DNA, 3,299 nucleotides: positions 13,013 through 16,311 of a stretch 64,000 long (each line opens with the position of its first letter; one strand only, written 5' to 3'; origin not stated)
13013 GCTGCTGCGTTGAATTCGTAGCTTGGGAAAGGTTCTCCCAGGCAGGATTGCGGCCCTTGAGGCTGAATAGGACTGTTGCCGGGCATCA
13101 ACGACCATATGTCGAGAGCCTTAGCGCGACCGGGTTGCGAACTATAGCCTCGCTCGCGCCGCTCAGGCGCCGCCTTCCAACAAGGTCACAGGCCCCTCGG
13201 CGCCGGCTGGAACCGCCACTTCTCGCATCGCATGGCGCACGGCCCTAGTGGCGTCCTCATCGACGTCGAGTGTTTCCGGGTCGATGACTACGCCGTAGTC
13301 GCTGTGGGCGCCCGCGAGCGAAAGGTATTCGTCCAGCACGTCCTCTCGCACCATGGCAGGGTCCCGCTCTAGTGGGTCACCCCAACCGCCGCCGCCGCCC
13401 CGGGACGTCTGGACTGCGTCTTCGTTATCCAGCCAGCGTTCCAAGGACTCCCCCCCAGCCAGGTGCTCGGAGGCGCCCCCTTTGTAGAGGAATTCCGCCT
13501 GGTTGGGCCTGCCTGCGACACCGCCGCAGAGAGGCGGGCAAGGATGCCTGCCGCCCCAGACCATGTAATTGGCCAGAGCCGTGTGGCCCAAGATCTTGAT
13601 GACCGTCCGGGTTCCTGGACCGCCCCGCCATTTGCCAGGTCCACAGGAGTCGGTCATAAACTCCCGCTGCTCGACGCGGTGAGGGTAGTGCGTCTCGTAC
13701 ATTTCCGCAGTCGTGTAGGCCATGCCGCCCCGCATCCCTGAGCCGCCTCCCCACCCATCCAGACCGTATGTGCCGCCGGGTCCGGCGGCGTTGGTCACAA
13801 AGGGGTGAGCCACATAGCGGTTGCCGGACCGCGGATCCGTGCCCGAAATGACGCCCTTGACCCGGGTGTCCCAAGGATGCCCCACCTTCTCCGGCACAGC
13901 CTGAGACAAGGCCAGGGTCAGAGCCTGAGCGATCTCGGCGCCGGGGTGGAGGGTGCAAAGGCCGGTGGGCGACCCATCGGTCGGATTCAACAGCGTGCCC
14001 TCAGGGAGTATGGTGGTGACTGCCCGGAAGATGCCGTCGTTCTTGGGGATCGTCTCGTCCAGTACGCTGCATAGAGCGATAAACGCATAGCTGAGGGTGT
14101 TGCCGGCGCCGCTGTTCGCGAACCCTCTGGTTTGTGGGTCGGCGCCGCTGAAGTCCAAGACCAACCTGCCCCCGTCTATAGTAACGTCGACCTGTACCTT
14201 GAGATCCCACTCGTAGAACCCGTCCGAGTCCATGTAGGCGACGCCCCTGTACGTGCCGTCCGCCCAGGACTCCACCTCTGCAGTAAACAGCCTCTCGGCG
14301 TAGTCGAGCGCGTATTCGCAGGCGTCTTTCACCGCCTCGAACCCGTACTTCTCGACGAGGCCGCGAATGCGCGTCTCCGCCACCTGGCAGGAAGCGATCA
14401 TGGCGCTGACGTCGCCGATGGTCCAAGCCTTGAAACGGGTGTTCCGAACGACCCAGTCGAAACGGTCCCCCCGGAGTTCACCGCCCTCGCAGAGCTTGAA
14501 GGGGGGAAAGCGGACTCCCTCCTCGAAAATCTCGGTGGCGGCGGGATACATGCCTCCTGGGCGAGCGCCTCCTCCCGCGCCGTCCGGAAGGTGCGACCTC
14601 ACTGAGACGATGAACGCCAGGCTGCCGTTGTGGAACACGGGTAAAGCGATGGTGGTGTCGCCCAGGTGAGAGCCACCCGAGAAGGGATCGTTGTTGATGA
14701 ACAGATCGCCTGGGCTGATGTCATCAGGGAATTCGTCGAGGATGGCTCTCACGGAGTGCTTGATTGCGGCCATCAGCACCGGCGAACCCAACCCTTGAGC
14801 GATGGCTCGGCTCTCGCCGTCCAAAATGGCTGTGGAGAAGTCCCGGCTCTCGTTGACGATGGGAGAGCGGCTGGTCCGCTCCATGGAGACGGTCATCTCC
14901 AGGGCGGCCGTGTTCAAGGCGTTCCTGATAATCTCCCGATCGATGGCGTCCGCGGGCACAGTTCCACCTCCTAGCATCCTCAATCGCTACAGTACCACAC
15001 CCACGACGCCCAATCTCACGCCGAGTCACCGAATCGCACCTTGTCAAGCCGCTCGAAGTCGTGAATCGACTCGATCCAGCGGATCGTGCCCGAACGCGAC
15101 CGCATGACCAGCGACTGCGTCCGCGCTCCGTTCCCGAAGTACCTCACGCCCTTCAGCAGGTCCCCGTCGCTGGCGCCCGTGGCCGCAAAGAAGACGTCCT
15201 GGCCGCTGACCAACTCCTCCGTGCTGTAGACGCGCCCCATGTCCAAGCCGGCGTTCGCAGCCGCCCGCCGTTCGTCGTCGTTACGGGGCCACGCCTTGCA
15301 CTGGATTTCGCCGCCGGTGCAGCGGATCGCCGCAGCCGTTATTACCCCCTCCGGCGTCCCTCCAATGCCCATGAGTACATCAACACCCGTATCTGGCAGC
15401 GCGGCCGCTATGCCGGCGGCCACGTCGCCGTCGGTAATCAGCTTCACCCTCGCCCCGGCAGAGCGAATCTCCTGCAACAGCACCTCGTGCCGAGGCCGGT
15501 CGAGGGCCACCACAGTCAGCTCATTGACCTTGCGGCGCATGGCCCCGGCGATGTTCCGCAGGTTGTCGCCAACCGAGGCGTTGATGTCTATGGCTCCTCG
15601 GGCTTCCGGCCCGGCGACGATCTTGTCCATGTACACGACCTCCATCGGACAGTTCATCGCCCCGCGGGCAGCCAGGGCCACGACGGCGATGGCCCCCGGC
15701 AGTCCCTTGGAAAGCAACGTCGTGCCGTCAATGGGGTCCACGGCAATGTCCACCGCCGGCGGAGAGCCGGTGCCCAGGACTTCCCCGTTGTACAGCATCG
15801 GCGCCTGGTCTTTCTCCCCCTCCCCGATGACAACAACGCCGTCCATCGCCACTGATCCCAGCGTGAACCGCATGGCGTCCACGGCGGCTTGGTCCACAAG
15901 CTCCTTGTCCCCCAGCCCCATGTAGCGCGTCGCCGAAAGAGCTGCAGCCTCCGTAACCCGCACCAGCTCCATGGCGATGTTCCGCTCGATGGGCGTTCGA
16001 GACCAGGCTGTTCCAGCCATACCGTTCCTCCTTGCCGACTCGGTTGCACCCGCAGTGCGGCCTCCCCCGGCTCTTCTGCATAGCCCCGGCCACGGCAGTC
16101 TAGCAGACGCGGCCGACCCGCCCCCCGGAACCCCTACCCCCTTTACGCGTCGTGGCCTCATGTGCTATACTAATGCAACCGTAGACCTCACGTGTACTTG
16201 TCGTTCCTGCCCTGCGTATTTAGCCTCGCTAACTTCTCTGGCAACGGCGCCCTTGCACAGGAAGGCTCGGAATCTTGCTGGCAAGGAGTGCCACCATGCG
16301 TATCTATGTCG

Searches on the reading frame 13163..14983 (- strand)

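Call 18: search_protein_families(library=pfam, max_evalue=0.000001, proteins=[window:13163-14983:-])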
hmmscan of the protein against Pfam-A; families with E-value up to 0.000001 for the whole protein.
window:13163-14983:- (606 aa): 1 family
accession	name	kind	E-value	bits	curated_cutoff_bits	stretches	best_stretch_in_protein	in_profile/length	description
PF02538.19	Hydantoinase_B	-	1.4e-137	459.8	26.8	1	12-537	1-519/519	Hydantoinase B/oxoprolinase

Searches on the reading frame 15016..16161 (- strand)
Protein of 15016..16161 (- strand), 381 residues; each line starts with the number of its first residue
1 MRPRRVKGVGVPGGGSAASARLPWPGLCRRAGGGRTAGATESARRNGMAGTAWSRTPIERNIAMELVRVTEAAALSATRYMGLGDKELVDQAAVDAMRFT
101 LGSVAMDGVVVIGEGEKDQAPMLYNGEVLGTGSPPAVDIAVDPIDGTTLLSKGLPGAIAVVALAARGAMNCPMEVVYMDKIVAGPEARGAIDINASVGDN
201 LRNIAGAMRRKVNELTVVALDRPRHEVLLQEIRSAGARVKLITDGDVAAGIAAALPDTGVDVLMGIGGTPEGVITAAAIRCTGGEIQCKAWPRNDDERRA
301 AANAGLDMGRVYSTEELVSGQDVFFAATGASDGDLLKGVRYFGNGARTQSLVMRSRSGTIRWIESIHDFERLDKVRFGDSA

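Call 18: search_protein_families(library=pfam, max_evalue=0.000001, proteins=[window:15016-16161:-])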
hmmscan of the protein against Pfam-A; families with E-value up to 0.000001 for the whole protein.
window:15016-16161:- (381 aa): 1 family
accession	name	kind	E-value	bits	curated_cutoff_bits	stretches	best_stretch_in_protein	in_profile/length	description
PF03320.18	FBPase_glpX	-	1.5e-134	448.2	27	1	60-367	1-307/307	Bacterial fructose-1,6-bisphosphatase, glpX-encoded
